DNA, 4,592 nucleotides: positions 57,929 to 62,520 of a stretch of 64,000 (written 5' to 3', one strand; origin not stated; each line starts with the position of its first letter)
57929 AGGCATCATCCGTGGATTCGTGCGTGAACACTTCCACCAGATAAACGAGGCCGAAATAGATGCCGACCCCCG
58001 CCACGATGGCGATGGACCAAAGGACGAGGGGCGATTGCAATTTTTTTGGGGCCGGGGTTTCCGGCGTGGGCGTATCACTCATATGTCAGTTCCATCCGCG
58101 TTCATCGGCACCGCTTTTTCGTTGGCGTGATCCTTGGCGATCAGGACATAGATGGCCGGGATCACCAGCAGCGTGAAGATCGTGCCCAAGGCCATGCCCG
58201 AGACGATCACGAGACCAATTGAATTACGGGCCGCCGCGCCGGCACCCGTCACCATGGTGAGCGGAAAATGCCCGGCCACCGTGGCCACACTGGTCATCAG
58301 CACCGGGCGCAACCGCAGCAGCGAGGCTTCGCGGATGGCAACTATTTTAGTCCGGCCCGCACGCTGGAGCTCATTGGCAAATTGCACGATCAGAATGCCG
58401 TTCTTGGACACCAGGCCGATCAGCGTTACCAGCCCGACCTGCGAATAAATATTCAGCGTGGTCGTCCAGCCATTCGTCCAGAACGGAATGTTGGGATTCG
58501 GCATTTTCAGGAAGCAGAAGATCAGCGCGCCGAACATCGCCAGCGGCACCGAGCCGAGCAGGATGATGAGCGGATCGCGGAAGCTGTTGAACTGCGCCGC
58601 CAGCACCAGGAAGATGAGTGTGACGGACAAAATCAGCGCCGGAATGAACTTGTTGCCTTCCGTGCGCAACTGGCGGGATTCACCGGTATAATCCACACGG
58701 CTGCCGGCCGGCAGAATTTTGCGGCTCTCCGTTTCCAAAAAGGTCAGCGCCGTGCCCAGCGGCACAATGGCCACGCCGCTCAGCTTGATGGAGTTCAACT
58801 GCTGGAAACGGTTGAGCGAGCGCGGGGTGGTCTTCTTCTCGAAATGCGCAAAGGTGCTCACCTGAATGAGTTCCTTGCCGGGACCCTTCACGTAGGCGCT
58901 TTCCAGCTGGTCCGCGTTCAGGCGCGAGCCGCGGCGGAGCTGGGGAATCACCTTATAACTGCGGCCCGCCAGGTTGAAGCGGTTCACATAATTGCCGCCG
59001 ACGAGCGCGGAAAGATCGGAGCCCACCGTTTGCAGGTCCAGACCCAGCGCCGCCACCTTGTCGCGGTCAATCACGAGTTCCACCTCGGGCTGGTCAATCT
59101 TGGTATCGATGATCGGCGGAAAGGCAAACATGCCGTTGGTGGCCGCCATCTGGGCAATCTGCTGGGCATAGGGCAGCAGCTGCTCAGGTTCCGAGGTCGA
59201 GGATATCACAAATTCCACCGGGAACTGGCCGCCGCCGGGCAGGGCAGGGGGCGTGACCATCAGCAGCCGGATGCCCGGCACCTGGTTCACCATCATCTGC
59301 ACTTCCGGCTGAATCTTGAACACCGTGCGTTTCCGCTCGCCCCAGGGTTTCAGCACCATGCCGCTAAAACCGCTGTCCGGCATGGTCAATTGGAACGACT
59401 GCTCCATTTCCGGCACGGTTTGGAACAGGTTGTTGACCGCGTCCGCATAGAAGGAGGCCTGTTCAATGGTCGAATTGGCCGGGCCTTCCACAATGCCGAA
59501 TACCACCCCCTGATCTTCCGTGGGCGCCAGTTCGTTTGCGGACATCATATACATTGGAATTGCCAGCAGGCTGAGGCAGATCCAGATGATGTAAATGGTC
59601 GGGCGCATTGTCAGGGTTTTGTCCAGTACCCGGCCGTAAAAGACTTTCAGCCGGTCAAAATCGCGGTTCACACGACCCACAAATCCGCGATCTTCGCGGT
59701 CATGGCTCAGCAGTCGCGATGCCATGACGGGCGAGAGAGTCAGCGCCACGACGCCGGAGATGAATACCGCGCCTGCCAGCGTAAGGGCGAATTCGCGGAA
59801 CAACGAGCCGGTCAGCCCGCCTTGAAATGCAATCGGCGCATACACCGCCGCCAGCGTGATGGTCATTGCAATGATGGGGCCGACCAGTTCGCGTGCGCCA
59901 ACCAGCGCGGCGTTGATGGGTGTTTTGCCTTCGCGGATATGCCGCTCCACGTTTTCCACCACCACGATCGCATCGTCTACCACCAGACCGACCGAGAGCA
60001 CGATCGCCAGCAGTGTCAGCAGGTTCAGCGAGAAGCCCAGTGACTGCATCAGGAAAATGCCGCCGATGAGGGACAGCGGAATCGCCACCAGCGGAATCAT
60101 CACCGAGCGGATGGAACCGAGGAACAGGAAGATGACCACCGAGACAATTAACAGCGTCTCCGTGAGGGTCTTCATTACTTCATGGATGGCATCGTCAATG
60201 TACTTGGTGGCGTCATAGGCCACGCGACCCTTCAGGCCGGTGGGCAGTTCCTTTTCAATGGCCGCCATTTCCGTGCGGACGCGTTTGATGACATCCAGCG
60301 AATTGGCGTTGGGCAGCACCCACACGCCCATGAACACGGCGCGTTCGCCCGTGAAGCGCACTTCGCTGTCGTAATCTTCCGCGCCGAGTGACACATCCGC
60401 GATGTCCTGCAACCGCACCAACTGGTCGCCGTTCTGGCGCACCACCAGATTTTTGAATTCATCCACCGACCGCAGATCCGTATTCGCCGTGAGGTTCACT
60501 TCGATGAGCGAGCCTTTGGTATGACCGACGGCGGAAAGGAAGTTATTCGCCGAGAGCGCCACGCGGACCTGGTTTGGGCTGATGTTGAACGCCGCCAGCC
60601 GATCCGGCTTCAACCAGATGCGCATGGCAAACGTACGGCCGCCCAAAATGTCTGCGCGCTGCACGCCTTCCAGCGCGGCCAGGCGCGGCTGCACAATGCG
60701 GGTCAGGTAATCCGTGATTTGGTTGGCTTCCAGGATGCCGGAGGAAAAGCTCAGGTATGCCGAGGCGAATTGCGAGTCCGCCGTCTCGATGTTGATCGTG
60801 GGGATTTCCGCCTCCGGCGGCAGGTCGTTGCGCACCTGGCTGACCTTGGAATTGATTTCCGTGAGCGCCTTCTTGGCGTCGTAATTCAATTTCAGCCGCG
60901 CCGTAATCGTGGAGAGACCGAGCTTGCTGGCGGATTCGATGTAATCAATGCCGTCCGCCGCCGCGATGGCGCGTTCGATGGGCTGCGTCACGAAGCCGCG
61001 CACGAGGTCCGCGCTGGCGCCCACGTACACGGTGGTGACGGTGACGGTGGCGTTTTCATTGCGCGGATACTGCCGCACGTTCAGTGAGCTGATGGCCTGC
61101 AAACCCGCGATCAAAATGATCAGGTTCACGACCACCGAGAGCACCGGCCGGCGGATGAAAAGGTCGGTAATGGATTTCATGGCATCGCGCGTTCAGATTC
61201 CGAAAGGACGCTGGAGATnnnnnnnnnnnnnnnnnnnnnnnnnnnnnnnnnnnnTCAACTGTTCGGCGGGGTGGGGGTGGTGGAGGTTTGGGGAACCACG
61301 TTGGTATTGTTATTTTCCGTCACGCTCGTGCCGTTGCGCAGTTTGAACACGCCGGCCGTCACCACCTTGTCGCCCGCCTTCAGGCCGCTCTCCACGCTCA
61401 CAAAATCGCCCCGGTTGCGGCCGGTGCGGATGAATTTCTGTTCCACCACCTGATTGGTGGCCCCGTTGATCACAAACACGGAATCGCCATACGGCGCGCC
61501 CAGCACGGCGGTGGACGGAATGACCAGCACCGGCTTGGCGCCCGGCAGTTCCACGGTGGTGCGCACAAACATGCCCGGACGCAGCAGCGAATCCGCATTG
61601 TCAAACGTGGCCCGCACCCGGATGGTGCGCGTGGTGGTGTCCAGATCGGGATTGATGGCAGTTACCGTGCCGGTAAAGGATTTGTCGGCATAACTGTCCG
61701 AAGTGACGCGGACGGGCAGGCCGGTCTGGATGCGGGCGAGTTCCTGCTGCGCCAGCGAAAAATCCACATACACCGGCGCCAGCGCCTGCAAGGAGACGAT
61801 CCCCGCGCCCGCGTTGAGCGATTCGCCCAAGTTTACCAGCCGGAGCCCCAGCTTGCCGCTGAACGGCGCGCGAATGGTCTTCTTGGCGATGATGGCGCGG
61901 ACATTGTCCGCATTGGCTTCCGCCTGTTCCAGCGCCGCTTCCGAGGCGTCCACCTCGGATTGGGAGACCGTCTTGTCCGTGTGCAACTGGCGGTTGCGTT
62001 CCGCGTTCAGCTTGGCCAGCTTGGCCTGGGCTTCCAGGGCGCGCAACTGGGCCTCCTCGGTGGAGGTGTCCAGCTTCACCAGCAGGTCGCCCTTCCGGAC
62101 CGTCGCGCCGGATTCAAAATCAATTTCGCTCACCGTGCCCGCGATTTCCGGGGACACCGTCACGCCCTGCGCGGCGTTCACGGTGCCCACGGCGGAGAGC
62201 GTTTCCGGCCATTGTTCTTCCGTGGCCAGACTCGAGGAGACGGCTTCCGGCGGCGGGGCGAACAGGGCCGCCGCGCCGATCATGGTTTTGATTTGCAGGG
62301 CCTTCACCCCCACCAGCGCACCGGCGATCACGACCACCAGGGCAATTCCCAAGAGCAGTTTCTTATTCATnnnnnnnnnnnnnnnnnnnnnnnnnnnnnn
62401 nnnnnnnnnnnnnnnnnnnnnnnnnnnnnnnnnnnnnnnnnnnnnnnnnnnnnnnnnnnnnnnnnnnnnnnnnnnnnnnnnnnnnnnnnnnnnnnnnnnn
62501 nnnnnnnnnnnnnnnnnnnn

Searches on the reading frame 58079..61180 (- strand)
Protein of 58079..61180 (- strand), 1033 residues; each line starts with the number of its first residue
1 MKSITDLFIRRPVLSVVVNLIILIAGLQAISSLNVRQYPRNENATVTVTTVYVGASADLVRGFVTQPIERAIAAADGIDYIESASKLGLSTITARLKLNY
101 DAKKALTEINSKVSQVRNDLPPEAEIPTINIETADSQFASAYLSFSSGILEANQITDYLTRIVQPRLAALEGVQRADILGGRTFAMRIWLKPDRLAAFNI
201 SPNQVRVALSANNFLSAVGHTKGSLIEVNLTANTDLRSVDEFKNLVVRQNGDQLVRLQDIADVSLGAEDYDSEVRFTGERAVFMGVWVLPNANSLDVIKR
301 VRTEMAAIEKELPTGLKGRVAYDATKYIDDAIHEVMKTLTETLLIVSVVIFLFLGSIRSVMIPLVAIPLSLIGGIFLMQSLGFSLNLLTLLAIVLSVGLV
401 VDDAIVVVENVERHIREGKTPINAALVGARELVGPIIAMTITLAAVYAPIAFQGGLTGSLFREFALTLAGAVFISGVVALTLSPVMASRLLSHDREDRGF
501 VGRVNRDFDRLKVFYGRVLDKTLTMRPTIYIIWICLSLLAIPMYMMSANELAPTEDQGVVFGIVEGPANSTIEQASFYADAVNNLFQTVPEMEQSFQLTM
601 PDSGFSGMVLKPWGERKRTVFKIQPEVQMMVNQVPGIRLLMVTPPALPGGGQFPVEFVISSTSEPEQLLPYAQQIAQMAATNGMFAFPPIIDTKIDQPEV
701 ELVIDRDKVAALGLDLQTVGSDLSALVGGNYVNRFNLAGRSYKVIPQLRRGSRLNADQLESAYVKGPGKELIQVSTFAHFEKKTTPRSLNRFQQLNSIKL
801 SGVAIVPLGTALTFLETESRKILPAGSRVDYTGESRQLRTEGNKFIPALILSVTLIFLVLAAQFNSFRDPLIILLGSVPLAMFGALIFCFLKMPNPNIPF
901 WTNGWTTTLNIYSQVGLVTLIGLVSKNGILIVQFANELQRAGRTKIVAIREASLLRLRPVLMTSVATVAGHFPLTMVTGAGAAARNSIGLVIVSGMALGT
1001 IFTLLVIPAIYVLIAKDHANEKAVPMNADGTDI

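Call 17: search_protein_families(library=pfam, proteins=[window:58079-61180:-], max_evalue=0.001)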
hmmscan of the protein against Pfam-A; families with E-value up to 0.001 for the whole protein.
window:58079-61180:- (1033 aa): 1 family
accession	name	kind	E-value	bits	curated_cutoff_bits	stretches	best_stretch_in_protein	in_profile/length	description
PF00873.25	ACR_tran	-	6.9e-241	802.5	28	1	5-1014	2-1020/1021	AcrB/AcrD/AcrF family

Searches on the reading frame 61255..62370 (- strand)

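Call 45: search_protein_families(library=pfam, proteins=[window:61255-62370:-], max_evalue=0.001)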
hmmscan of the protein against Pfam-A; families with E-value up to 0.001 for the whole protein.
window:61255-62370:- (371 aa): 4 families
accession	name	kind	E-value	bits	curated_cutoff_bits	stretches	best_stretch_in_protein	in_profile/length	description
PF16576.10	HlyD_D23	-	2.4e-32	112.4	30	1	56-269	4-214/214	Barrel-sandwich domain of CusB or HlyD membrane-fusion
PF13437.12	HlyD_3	-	1.9e-20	74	22.2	1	165-266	1-106/106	HlyD family secretion protein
PF13533.13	Biotin_lipoyl_2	-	0.00018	21.7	29.8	0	70-101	1-32/32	Biotin-lipoyl like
PF03793.24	PASTA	-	0.00033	21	23.2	0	207-246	14-51/64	PASTA domain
